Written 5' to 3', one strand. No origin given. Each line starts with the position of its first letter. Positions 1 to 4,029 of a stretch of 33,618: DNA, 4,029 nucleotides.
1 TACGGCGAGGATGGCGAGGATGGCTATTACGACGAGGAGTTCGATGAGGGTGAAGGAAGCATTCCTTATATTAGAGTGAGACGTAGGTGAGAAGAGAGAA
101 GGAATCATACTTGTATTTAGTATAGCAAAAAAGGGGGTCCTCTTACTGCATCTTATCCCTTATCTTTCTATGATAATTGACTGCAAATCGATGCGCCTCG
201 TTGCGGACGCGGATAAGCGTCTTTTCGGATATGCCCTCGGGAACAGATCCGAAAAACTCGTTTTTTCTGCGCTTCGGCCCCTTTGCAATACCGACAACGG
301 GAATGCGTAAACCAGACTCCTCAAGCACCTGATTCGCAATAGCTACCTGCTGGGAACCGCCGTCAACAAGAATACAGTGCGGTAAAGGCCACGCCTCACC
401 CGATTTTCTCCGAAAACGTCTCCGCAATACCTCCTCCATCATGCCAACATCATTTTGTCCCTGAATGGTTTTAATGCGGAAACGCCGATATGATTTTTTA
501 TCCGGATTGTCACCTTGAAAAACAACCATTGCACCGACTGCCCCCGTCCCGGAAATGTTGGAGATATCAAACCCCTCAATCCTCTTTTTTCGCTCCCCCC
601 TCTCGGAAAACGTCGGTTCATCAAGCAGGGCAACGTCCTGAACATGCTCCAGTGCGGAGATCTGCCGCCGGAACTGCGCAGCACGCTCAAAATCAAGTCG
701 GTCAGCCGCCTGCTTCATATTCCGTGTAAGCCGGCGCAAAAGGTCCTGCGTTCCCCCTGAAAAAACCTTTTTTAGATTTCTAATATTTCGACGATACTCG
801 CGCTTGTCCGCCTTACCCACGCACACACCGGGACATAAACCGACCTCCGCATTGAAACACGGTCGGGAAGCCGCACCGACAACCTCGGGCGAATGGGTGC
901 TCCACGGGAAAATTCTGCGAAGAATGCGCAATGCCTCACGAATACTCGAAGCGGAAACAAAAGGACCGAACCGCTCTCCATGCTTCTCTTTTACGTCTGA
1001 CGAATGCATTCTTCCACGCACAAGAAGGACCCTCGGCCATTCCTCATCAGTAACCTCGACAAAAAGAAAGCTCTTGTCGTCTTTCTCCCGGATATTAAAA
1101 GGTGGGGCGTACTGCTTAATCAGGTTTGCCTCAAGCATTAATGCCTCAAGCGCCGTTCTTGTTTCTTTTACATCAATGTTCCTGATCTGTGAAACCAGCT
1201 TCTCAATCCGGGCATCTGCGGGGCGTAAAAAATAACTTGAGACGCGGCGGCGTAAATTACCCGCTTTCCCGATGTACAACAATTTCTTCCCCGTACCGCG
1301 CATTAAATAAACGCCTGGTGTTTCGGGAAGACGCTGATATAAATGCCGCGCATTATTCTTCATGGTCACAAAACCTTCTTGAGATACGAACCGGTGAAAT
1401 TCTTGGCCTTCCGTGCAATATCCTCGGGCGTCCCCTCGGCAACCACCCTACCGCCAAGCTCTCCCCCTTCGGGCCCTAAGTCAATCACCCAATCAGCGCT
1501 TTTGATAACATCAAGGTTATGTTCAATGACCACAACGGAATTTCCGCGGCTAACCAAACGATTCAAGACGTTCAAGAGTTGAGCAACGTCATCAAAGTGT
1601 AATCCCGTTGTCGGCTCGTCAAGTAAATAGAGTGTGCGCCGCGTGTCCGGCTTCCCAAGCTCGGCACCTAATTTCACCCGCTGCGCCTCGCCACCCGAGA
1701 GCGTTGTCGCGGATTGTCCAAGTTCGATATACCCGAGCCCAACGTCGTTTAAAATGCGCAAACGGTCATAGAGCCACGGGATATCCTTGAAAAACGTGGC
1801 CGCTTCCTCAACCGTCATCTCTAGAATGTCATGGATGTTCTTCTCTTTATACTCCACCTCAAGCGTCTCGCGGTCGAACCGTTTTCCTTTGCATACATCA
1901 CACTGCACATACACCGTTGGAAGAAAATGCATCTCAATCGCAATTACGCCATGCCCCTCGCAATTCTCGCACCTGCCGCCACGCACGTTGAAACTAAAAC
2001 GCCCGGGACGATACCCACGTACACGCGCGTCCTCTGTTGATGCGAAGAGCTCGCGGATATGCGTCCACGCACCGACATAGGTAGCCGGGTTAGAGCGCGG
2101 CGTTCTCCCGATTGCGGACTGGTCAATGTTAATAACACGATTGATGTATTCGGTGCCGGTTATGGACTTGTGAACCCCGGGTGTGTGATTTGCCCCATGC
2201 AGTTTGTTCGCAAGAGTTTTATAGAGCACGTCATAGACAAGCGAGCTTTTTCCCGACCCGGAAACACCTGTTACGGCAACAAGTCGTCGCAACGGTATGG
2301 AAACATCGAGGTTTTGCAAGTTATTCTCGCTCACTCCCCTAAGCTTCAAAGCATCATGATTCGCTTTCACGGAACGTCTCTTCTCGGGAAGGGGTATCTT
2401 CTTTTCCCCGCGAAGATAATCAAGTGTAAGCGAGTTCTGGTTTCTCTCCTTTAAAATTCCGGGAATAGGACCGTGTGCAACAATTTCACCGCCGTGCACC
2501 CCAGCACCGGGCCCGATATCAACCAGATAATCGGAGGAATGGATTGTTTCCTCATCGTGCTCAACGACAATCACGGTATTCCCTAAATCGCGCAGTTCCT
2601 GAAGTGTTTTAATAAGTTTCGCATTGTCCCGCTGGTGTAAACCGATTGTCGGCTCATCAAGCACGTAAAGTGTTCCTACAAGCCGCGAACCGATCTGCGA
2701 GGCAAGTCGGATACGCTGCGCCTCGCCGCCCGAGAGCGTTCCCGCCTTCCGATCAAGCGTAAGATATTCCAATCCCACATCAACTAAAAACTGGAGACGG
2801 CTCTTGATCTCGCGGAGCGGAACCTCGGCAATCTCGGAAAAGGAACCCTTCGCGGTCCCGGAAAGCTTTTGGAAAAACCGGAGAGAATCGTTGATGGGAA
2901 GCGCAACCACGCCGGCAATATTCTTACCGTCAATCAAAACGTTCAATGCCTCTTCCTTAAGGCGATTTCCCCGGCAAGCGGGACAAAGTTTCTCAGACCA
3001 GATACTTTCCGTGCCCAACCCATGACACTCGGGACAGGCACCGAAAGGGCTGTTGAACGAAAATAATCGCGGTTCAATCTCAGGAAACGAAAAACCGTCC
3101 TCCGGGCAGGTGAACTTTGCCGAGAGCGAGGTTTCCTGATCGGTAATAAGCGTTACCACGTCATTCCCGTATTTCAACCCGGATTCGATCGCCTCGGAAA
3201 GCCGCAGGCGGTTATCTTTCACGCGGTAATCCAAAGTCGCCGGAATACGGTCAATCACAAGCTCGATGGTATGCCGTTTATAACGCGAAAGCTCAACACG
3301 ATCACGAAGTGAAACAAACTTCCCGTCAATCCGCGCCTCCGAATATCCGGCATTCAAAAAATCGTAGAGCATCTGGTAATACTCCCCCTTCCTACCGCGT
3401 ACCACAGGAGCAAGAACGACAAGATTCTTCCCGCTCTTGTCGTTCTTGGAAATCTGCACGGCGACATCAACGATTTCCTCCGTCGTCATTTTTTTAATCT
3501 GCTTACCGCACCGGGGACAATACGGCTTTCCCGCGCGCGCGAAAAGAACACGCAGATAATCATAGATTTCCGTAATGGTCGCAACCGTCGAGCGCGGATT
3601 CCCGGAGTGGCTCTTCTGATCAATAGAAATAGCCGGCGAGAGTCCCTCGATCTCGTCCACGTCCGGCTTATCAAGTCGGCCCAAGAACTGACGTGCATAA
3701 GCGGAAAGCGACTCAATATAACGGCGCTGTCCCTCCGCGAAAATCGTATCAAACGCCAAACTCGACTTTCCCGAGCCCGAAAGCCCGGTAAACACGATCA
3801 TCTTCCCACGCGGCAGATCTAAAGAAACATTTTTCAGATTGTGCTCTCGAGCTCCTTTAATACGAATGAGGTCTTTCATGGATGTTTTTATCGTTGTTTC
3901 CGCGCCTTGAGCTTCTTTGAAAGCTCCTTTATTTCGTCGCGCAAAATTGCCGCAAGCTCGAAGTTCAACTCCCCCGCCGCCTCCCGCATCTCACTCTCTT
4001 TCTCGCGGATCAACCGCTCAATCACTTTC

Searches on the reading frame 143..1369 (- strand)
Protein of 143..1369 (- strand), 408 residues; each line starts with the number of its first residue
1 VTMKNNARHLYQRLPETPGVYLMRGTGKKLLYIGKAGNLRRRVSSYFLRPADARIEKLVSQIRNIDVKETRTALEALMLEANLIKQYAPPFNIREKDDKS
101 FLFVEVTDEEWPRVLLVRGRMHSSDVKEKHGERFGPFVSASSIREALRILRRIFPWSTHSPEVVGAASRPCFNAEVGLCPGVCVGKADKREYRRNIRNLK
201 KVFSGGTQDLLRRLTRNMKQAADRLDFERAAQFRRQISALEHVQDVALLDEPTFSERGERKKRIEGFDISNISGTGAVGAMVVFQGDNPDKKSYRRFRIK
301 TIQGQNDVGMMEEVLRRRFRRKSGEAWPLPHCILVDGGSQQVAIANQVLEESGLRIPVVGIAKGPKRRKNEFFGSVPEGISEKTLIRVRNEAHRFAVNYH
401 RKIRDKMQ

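Call 5: search_protein_families(library=pfam, proteins=[window:143-1369:-], max_evalue=0.01)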
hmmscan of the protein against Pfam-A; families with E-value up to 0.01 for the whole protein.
window:143-1369:- (408 aa): 4 families
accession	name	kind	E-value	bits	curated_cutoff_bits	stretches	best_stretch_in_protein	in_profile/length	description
PF08459.17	UvrC_RNaseH_dom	-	4.1e-43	147.4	22.3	1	261-397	10-159/159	UvrC RNAse H endonuclease domain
PF02151.25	UVR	-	1e-09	38.2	21.5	1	209-241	2-34/36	UvrB/uvrC motif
PF01541.30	GIY-YIG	-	2.9e-08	34.3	22.6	1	19-89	3-74/78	GIY-YIG catalytic domain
PF20815.3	GIY_YIG_2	-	0.0055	17.1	22.4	0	22-45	25-50/153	GIY-YIG catalytic domain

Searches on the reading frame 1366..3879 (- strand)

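Call 5: search_protein_families(library=pfam, proteins=[window:1366-3879:-], max_evalue=0.01)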
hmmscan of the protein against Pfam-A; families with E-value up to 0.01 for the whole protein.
window:1366-3879:- (837 aa): 17 families
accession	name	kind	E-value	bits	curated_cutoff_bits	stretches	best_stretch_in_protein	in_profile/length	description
PF17760.6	UvrA_inter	-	3.7e-23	81.9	23.3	1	134-245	4-106/109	UvrA interaction domain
PF00005.33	ABC_tran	-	3.9e-20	73.3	25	2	15-42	1-28/137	ABC transporter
PF02463.25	SMC_N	-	5.3e-10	39.5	40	0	175-455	104-211/220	RecF/RecN/SMC N terminal domain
PF20703.3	nSTAND1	-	1.3e-07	32.1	27.1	1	530-567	32-69/379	Novel STAND NTPase 1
PF13555.12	AAA_29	-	1e-06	28.8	27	0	526-548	17-39/61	P-loop containing region of AAA domain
PF13304.12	AAA_21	-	1.4e-06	29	27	0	737-784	248-295/304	AAA domain, putative AbiEii toxin, Type IV TA system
PF13191.12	AAA_16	-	8.4e-06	26.8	32.6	0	532-557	25-49/167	AAA ATPase domain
PF00684.25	DnaJ_CXXCXGXG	-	8.7e-06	26.3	32.7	0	636-666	17-50/65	DnaJ central domain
PF03193.22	RsgA_GTPase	-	2.4e-05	24.7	30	0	11-42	93-123/174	RsgA GTPase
PF13481.12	AAA_25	-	8.4e-05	22.7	27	0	17-45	25-53/195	AAA domain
PF01583.26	APS_kinase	-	0.00056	20.4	21.1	0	24-43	1-20/152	Adenylylsulphate kinase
PF13175.12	AAA_15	-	0.0014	18.8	32.1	0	403-437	330-365/374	AAA ATPase domain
PF13476.12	AAA_23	-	0.0023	19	27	0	5-41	2-35/201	AAA domain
PF13671.12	AAA_33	-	0.0033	18.2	27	0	27-42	1-16/143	AAA domain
PF20720.3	nSTAND3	-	0.0049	17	27.2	0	532-559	18-45/155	Novel STAND NTPase 3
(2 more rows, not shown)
